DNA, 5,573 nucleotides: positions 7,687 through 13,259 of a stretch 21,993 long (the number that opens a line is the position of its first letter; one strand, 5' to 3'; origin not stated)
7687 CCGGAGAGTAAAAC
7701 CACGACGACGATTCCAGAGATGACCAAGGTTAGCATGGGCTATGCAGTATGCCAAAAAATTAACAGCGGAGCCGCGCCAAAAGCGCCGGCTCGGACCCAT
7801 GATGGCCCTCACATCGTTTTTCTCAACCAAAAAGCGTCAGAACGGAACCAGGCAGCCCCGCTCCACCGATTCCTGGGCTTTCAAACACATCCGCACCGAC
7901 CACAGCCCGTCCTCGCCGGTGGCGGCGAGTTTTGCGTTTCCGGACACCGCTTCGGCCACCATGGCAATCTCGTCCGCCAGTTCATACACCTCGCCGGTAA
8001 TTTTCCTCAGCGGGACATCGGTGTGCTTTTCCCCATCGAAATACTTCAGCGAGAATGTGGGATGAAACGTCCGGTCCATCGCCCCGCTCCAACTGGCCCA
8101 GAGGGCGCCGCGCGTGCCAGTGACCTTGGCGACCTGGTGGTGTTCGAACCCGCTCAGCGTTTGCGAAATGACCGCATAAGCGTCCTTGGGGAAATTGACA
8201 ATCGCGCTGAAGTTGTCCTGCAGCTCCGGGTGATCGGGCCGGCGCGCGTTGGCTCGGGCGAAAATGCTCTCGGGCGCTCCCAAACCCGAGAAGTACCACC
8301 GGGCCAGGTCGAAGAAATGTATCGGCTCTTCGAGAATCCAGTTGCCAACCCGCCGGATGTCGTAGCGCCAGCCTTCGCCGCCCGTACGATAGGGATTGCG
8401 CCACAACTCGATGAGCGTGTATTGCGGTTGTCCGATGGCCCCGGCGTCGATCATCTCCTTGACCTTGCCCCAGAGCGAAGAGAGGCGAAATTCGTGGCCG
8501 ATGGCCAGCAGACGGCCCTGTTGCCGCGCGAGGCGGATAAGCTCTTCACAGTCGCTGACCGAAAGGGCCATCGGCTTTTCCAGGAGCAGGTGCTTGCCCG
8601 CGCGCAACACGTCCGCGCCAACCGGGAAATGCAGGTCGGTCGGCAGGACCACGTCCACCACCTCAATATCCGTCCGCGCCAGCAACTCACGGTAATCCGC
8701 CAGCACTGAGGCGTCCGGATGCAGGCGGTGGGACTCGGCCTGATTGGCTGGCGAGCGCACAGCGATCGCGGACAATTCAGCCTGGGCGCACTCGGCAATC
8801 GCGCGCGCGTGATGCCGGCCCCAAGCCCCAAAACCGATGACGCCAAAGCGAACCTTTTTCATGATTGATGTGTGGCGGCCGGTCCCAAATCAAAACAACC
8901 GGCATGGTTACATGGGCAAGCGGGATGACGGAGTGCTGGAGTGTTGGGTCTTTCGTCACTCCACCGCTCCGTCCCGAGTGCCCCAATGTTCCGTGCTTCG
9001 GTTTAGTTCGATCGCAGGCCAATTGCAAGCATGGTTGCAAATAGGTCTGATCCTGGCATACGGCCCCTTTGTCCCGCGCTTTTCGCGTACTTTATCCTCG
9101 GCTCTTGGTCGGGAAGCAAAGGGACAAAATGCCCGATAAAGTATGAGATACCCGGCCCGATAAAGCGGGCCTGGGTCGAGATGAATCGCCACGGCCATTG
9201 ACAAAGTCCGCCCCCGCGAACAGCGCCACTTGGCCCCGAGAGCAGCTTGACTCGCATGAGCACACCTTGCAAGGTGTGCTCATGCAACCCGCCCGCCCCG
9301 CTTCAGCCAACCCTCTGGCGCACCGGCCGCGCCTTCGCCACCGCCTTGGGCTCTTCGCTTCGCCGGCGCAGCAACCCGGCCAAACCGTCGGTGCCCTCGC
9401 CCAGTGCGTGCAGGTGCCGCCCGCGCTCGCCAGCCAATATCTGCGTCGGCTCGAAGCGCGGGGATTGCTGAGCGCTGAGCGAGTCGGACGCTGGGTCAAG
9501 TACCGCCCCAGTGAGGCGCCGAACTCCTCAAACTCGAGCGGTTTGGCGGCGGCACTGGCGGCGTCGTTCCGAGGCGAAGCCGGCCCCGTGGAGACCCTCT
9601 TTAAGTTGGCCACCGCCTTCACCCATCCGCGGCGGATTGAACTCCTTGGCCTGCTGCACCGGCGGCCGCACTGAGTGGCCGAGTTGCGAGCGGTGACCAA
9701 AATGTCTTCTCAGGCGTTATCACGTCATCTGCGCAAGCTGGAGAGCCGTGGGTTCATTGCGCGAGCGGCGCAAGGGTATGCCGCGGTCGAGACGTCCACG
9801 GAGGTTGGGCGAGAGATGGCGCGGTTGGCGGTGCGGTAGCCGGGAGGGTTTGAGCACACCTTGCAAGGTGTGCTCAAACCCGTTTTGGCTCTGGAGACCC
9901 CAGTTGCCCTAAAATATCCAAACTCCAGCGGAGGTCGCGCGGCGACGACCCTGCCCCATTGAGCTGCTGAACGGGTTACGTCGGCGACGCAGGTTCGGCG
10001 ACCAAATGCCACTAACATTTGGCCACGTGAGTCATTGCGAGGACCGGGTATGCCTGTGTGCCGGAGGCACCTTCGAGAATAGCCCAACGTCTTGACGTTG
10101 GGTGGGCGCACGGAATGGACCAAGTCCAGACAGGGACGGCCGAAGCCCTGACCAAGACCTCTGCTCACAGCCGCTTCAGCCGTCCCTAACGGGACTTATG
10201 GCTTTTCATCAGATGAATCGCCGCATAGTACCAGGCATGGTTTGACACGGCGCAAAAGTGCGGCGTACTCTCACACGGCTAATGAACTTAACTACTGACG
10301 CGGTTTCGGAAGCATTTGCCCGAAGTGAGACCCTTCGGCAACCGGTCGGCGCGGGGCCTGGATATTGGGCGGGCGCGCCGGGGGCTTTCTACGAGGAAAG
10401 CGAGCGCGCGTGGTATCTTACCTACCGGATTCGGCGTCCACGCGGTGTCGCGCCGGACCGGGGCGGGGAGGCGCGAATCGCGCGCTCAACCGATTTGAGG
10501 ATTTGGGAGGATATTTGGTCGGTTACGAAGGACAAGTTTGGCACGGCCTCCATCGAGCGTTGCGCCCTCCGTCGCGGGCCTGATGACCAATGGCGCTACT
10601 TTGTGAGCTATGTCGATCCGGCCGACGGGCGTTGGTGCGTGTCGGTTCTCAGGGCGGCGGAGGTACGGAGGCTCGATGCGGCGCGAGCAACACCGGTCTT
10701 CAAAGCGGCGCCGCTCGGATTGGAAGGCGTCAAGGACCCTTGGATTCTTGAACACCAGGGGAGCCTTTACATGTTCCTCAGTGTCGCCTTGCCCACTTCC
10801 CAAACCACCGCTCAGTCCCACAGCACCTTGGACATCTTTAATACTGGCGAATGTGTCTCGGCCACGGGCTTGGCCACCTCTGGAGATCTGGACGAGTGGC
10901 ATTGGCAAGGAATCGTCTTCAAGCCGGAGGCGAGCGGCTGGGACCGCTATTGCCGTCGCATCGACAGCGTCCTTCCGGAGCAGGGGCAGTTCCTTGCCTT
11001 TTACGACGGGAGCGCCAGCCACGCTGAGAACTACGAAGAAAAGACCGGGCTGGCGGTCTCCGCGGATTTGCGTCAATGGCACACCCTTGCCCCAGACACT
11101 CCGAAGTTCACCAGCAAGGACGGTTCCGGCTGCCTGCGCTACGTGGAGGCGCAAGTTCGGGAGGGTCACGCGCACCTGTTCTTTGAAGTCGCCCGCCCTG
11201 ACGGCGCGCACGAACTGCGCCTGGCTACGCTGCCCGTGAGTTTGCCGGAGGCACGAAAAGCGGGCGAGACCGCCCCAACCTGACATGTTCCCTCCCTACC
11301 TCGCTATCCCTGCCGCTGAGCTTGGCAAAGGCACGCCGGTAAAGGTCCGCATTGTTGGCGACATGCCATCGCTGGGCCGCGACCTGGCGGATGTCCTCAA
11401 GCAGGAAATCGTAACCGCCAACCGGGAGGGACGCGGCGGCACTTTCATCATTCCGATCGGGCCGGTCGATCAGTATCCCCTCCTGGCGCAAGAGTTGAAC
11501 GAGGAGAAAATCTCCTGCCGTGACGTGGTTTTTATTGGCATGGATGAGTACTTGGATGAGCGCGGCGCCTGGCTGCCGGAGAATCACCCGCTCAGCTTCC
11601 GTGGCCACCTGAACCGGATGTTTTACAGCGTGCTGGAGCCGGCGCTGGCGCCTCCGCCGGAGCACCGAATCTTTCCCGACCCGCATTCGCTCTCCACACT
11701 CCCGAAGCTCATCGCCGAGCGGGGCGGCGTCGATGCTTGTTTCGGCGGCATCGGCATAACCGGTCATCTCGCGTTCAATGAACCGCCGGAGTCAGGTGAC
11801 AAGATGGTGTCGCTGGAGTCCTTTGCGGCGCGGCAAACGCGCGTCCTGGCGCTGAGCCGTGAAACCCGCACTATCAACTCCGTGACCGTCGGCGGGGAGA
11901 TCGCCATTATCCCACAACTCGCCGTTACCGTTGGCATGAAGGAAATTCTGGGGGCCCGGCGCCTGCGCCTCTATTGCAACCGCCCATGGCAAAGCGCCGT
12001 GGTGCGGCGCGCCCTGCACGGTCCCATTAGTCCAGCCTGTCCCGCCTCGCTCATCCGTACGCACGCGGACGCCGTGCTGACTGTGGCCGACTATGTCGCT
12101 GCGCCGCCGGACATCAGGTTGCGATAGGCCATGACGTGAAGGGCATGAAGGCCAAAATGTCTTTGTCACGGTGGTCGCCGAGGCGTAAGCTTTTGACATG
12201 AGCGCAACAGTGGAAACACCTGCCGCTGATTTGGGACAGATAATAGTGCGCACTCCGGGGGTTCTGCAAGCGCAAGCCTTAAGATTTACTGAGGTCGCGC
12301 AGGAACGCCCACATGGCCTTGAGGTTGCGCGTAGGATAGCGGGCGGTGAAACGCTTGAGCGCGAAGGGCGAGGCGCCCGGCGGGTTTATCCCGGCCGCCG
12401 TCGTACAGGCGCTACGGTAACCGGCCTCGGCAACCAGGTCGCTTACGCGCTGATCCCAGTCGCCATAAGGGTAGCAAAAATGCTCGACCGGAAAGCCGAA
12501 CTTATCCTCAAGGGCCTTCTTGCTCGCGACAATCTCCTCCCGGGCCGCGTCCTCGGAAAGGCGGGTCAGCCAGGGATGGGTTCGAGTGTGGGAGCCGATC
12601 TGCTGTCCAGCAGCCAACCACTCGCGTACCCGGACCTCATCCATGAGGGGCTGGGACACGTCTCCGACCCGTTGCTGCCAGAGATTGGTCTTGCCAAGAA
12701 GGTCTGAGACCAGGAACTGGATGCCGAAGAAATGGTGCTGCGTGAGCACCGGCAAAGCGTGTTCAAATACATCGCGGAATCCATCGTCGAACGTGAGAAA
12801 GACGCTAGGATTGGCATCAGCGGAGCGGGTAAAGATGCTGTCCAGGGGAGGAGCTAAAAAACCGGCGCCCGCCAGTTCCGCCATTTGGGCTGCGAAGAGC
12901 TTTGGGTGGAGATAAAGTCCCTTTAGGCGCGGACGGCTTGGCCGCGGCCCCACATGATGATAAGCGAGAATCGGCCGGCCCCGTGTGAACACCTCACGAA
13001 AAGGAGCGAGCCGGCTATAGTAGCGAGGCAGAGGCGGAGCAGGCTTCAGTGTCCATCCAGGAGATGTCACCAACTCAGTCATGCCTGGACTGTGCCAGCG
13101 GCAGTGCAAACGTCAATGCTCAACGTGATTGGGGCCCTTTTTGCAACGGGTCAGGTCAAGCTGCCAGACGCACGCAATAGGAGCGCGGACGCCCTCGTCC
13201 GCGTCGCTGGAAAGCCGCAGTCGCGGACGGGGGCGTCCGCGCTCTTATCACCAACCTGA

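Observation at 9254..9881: Regulator gene exactly bracketed by two copies of the same long perfect palindrome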

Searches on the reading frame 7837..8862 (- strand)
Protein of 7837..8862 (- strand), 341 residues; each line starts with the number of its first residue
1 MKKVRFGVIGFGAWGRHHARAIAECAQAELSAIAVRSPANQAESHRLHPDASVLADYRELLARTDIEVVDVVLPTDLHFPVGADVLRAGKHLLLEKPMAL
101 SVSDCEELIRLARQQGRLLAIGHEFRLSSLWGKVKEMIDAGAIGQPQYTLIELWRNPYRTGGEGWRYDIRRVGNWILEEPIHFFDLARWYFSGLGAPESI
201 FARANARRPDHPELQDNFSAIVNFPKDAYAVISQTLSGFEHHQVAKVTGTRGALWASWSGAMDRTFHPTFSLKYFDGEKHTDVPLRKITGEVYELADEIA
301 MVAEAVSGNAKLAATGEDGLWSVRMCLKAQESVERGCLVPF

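Call 11: search_protein_families(library=pfam, proteins=[window:7837-8862:-], max_evalue=0.01)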
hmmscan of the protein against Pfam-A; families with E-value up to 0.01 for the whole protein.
window:7837-8862:- (341 aa): 3 families
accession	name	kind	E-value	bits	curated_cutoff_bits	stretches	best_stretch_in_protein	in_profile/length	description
PF01408.29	GFO_IDH_MocA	-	1.2e-25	90.9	24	1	4-123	1-120/120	Oxidoreductase family, NAD-binding Rossmann fold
PF22725.1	GFO_IDH_MocA_C3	-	2.7e-15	56.9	27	1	133-254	3-123/124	GFO/IDH/MocA C-terminal domain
PF02894.22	GFO_IDH_MocA_C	-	1.4e-10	41.8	22.9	1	135-336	1-213/218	Oxidoreductase family, C-terminal alpha/beta domain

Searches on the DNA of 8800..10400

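Call 26: search_rna_families(source=window, start=8800, end=10400, threshold=evalue, max_evalue=1)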
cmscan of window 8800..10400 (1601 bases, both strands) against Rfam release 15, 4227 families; matches with E-value up to 1: 4.
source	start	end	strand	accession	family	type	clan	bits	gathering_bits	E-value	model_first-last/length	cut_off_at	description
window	10057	10102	-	RF01687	Acido-Lenti-1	Gene; sRNA;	-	24.1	37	0.0073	1-46/46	no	Acido-Lenti-1 RNA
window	10121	10198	-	RF03777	MIR533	Gene; miRNA;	-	23.1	80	0.052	1-125/125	no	MIR533 microRNA precursor family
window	9847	9882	+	RF03994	mir-7558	Gene; miRNA;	-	21.3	80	0.43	1-51/51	no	mir-7558 microRNA precursor family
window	8914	8983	+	RF01922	mir-654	Gene; miRNA;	-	19.4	63.5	0.37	1-81/81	no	mir-654 microRNA precursor family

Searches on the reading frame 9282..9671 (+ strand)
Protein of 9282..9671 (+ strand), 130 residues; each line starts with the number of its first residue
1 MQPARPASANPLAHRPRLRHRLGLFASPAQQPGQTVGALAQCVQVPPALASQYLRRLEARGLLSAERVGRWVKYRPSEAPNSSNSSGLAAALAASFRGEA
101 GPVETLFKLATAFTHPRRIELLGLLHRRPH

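Call 11: search_protein_families(library=pfam, proteins=[window:9282-9671:+], max_evalue=0.01)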
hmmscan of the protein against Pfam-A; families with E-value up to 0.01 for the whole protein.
window:9282-9671:+ (130 aa): 3 families
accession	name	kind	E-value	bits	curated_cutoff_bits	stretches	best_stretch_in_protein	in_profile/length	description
PF12802.13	MarR_2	-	4.3e-05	24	27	1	31-68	17-55/61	MarR family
PF01047.28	MarR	-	0.0038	17.5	24.6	0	30-64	14-48/59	MarR family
PF05719.16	GPP34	-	0.0087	16.6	29.1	0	15-117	61-149/201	Golgi phosphoprotein 3 (GPP34)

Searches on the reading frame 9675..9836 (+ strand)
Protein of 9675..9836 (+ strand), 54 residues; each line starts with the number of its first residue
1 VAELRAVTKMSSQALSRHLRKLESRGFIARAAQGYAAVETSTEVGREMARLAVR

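Call 11: search_protein_families(library=pfam, proteins=[window:9675-9836:+], max_evalue=0.01)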
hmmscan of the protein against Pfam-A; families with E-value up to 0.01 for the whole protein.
window:9675-9836:+ (54 aa): 9 families
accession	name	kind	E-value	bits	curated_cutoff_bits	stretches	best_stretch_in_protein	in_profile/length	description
PF12802.13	MarR_2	-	2.1e-06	28.2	27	1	1-32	23-54/61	MarR family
PF25213.1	HVO_A0261_N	-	5.7e-06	26.6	35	1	2-51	28-77/86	HVO_A0261 N-terminal domain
PF01047.28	MarR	-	0.00017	21.8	24.6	1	3-30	22-49/59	MarR family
PF12840.13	HTH_20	-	0.00024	21.5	27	1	2-29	22-49/51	Helix-turn-helix domain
PF08461.16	HTH_12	-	0.00026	21.3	21.4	1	9-47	29-64/66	Ribonuclease R winged-helix domain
PF13412.12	HTH_24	-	0.00037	20.4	21.9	1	2-28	21-47/48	Winged helix-turn-helix DNA-binding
PF13601.12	HTH_34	-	0.00059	20.4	27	1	2-30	18-46/80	Winged helix DNA-binding domain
PF01022.26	HTH_5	-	0.0007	19.9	22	1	3-28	20-45/47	Bacterial regulatory protein, arsR family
PF01638.23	HxlR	-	0.0034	17.7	20.8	1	5-48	26-72/91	HxlR-like helix-turn-helix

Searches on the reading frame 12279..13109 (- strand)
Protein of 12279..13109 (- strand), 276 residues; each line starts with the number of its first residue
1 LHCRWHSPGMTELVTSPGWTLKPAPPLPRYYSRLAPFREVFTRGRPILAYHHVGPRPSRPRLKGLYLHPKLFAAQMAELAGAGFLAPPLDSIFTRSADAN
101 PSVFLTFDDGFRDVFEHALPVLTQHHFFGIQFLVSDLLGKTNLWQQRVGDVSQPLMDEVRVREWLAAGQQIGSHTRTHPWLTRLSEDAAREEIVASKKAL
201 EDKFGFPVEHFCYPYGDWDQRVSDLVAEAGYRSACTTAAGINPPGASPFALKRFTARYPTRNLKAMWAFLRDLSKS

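Call 11: search_protein_families(library=pfam, proteins=[window:12279-13109:-], max_evalue=0.01)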
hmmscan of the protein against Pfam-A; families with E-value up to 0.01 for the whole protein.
window:12279-13109:- (276 aa): 1 family
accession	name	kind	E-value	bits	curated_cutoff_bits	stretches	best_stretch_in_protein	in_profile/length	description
PF01522.26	Polysacc_deac_1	-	5.9e-25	88.1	23.1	1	99-233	5-123/124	Polysaccharide deacetylase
